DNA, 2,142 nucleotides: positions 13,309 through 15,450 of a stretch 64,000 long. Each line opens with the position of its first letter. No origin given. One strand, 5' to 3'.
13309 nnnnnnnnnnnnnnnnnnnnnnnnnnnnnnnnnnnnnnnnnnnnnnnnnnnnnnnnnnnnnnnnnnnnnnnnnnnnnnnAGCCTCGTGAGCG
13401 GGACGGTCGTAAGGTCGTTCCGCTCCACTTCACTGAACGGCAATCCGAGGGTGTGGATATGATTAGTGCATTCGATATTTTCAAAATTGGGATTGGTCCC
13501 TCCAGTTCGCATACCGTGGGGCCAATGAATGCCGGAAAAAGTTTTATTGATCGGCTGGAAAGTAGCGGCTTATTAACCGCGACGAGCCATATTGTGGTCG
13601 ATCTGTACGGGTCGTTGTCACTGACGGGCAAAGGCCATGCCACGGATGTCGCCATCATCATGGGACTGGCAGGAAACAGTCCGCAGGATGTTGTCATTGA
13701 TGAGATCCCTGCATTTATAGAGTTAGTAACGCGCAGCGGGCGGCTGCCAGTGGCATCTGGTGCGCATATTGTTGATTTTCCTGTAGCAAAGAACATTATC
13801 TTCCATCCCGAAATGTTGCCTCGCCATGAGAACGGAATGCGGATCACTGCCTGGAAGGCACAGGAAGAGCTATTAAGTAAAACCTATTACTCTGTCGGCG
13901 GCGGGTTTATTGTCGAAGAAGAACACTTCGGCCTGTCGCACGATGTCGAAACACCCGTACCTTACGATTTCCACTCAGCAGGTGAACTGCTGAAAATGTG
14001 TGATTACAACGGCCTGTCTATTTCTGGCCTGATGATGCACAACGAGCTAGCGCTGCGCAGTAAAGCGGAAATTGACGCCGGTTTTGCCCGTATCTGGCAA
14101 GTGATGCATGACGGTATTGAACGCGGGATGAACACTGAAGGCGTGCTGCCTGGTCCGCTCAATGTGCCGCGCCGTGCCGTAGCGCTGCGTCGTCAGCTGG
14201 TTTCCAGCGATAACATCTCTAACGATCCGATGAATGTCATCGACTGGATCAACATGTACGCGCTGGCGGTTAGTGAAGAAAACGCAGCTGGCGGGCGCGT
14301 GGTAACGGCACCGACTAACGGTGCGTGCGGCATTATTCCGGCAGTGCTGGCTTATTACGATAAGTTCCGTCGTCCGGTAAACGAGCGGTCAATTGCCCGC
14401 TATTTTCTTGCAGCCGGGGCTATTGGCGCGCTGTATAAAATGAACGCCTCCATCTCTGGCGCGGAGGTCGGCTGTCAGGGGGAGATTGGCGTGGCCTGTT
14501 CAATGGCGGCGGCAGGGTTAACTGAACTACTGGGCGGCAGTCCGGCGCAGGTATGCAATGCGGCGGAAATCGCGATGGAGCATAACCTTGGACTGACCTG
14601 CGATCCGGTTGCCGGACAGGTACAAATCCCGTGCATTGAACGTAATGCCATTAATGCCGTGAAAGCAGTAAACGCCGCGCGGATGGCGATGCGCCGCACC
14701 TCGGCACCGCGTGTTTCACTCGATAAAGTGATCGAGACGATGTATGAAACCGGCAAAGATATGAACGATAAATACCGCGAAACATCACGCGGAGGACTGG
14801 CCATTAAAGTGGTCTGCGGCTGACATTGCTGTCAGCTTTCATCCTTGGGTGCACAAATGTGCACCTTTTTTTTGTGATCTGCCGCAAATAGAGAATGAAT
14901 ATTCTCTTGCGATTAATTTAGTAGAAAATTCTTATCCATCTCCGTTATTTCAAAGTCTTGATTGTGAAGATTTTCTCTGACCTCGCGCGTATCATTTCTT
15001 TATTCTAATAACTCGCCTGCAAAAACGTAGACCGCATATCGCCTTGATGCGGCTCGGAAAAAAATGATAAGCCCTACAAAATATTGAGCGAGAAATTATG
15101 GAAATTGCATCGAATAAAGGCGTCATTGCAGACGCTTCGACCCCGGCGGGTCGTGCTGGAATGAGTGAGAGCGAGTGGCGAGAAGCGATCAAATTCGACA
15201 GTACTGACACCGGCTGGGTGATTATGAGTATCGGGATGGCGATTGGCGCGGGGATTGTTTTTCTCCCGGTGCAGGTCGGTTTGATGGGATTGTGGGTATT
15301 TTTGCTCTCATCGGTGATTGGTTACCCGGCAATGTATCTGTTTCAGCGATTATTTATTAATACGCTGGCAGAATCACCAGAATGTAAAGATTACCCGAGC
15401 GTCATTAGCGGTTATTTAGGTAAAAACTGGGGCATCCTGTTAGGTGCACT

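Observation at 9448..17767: Anaerobic amino-acid degradation block extends beyond tdcG into yhaO and cyuA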

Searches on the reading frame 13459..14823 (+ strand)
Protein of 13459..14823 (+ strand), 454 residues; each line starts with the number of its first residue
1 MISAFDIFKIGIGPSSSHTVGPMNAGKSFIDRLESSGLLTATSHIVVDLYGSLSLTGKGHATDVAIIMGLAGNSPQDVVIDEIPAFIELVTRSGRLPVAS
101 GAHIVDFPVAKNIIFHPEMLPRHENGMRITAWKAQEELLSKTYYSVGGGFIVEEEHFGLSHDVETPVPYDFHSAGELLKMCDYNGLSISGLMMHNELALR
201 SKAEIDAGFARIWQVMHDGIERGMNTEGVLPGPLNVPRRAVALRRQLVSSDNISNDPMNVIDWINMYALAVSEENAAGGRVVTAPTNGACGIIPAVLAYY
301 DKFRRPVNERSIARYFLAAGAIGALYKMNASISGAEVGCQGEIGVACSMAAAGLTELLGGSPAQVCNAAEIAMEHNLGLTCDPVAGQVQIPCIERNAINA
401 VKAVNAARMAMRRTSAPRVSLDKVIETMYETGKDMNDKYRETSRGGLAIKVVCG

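Call 6: search_protein_families(library=ncbifam, proteins=[window:13459-14823:+])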
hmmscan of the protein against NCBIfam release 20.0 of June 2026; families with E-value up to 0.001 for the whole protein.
window:13459-14823:+ (454 aa): 5 families
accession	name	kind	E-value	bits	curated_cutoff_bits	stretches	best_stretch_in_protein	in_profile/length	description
NF011614.0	PRK15040.1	equivalog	0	1053.7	873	1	1-454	1-454/454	L-serine ammonia-lyase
NF011598.0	PRK15023.1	equivalog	1.1e-235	782.7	942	1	1-453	1-453/454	L-serine ammonia-lyase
TIGR00720.1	sda_mono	equivalog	3.1e-217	721.9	345.1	1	2-451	1-450/450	L-serine ammonia-lyase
TIGR00718.1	sda_alpha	equivalog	3.6e-55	187.2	243.2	1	171-448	2-274/300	L-serine ammonia-lyase, iron-sulfur-dependent, subunit alpha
TIGR00719.1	sda_beta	equivalog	8.4e-12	45.3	161.2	1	3-94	5-89/208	L-serine ammonia-lyase, iron-sulfur-dependent subunit beta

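Call 9: search_protein_families(library=pfam, proteins=[window:13459-14823:+])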
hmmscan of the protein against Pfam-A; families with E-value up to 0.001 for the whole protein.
window:13459-14823:+ (454 aa): 3 families
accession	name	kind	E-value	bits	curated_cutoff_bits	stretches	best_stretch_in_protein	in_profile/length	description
PF03313.21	SDH_alpha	-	6e-92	308.4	26.4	1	184-448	2-260/260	Serine dehydratase alpha chain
PF03315.21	SDH_beta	-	3.1e-56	190.5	26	1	3-155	1-154/155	Serine dehydratase beta chain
PF03972.19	MmgE_PrpD_N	-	0.00061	19.5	32.1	1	288-422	97-226/244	MmgE/PrpD N-terminal domain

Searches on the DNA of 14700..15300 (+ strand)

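Call 34: search_rna_families(source=window, start=14700, end=15300, threshold=evalue, max_evalue=10)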
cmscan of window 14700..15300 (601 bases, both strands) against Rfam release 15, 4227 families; matches with E-value up to 10: 9.
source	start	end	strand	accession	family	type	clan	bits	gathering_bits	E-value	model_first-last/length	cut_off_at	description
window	14810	14876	+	RF02538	TarB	Gene; sRNA;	-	22.4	80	0.078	1-79/79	no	Vibrio ToxT activated RNA TarB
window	14841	14887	-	RF02066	STnc320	Gene; sRNA;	-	21.3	50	0.17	1-55/55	no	Salmonella enterica sRNA STnc320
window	14815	14886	-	RF03097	RAGATH-21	Gene; sRNA;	-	20.8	70.3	0.35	1-76/76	no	RAGATH-21 RNA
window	14815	14872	+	RF00057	RyhB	Gene; sRNA;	-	18.8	55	0.72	1-67/67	no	RyhB RNA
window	14940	15025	+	RF01886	HSR-omega_2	Gene; lncRNA;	-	15.3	55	1.6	1-87/87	no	Heat shock gene hsromega conserved region 2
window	14742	14814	-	RF02825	LPR17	Gene; sRNA;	-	14.5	98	0.45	1-257/257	no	Legionella RNA 17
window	14749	14793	-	RF00039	DicF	Gene; antisense;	-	13.4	48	4.8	1-52/52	no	DicF RNA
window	15157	15209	+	RF01120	sR33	Gene; snRNA; snoRNA; CD-box;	-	12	37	8.8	1-55/55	no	Small nucleolar RNA sR33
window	14733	14765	+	RF01144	sR17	Gene; snRNA; snoRNA; CD-box;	-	11.9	36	4.4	1-55/55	no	Small nucleolar RNA sR17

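Call 58: build_rna_model(alignment_id=A3, structure=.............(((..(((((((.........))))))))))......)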
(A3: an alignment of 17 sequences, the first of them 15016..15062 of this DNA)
Model R1 built from alignment A3 (17 sequences, 50 columns); structure: as given.
model positions 46; base pairs 10; branch points 0; effective number of sequences 11.4; information 1.197 bits per position. Calibrated on 0.2 Mb of random sequence (short: E-values are rough).
structure used (alignment columns):
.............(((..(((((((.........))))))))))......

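Call 59: search_with_rna_model(model_id=R1, sources=[window, L005, L006, L007, L008, L009, L010, L011, L012, L013, L014, L015, L016, L017, L018, L019, L020, L021, L022, L023, L024, L025, L026, L027, L028, L029, L030, L031, L032, L033, L034, L035, L036, L037, L038, L039, L040, L041, L042, L043, L044, L045, L046, L047, L048, L049, L050, L051, L052, L053, L054, L055, L056, L057, L058, L060, L061, L062, L063, L064, L065, L066, L067, L068, L069, L070, L071, L072, L073, L074, L075, L076, L077, L078, L079, L080, L081, L082, L083, L084], max_evalue=1, make_alignment=true)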
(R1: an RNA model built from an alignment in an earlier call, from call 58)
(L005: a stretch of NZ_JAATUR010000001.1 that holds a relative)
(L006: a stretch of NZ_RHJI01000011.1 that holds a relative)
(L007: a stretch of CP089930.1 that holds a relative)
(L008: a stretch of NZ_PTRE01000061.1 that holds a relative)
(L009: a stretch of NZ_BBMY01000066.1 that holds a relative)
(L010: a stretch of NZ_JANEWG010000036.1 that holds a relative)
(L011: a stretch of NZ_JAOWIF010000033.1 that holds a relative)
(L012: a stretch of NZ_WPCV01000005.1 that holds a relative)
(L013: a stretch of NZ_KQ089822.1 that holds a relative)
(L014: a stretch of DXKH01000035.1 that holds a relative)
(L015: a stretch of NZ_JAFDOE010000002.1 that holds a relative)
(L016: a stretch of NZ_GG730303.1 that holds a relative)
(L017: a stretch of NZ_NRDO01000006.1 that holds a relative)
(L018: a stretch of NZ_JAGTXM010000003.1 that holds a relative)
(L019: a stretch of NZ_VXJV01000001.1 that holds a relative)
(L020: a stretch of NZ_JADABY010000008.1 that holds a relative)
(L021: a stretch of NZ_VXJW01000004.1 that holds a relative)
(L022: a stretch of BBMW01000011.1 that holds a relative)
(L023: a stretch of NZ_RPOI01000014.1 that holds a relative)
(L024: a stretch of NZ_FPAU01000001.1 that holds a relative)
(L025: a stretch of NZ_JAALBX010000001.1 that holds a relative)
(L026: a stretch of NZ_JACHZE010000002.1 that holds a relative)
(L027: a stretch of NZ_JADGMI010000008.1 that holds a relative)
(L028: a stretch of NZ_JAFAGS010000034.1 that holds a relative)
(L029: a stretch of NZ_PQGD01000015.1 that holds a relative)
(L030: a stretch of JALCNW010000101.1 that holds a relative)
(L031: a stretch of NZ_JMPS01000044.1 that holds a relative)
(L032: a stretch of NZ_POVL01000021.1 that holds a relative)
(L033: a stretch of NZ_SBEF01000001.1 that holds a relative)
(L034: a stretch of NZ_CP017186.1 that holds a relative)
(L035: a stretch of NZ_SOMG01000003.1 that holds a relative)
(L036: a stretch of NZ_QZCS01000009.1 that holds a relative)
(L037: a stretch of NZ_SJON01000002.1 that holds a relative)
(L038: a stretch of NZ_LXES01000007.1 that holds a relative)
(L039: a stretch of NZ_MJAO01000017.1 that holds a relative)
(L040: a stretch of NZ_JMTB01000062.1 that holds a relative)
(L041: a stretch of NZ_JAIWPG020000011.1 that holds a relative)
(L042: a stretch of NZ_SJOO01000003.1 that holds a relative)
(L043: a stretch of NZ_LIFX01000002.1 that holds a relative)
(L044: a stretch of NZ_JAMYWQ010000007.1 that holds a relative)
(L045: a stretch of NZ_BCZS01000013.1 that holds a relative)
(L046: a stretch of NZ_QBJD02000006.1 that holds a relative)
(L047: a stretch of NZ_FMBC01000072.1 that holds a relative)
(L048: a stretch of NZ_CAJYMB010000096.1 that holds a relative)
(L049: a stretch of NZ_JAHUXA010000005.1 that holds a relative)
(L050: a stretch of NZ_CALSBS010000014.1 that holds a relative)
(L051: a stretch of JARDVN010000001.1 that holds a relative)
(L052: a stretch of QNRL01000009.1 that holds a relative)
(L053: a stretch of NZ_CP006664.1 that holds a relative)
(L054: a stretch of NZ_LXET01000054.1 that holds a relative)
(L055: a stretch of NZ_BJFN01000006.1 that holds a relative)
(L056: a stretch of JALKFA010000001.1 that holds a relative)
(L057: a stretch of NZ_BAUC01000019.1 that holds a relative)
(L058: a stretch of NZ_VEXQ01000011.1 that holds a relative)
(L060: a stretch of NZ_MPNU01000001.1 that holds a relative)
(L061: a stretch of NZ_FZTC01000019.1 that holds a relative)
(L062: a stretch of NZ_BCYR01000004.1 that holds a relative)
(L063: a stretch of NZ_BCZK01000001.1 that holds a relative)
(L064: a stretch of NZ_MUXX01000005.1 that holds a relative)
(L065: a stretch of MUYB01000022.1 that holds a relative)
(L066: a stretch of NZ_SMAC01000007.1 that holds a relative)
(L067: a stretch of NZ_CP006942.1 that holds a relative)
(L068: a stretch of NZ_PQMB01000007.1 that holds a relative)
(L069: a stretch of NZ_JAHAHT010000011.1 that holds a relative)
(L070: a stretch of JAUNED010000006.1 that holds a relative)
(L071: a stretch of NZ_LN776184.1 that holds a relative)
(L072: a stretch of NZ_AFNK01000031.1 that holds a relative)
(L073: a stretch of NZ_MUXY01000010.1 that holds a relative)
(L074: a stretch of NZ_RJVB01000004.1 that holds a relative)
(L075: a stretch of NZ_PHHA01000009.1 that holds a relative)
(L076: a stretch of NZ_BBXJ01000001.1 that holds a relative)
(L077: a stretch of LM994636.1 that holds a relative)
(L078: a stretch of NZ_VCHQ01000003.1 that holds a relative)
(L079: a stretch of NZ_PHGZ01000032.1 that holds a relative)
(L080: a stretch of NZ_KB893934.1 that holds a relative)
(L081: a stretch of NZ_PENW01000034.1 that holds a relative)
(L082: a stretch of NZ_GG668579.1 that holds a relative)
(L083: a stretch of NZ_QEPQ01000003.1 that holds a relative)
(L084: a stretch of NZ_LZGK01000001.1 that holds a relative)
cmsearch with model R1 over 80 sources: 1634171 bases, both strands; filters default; matches with E-value up to 1: 30.
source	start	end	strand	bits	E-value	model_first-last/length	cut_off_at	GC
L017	8558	8603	+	68.5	6.5e-13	1-46/46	no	0.52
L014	8566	8611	+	66.5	1.9e-12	1-46/46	no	0.57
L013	8562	8607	+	65.7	2.9e-12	1-46/46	no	0.5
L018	8566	8611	+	65.2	3.8e-12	1-46/46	no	0.59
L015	8562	8607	+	65.1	4.2e-12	1-46/46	no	0.43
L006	8559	8606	+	63.5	9.9e-12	1-46/46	no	0.5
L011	8563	8608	+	63.4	1.1e-11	1-46/46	no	0.48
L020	1127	1172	+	63.2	1.2e-11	1-46/46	no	0.41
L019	8562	8607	+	61.1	3.7e-11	1-46/46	no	0.57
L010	8557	8602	+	61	3.9e-11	1-46/46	no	0.52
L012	2894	2939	+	60.9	4.1e-11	1-46/46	no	0.54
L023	8562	8607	+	60.9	4.1e-11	1-46/46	no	0.54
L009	4074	4119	+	60.9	4.2e-11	1-46/46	no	0.54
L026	8566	8611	+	60.2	6e-11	1-46/46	no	0.5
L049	8575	8621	+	59.9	7.2e-11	1-46/46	no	0.55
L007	6715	6762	+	59.3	9.8e-11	1-46/46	no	0.5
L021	8562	8607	+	57.9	2.1e-10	1-46/46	no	0.54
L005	8560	8606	+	56.8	3.9e-10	1-46/46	no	0.51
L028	8550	8593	+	56.8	3.9e-10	1-46/46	no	0.61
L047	4548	4593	+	56.6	4.2e-10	1-46/46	no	0.57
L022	388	432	+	56.6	4.4e-10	1-46/46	no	0.42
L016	8563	8607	+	56.3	5.1e-10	1-46/46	no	0.51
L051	8564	8610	+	56.2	5.4e-10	1-46/46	no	0.6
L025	8567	8612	+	53.5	2.4e-09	1-46/46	no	0.48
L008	8561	8607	+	52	5.4e-09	1-46/46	no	0.47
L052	8562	8609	+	19.4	0.28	1-46/46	no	0.44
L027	8562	8610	+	19.2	0.33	1-46/46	no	0.51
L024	17334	17398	-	18.9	0.38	1-46/46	no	0.55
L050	8563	8609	+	18.7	0.42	1-46/46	no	0.38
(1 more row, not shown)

Alignment A4: 30 matches aligned to the model, 84 columns, each read 5' to 3' on its own strand. Consensus structure (alignment columns), stored with it:
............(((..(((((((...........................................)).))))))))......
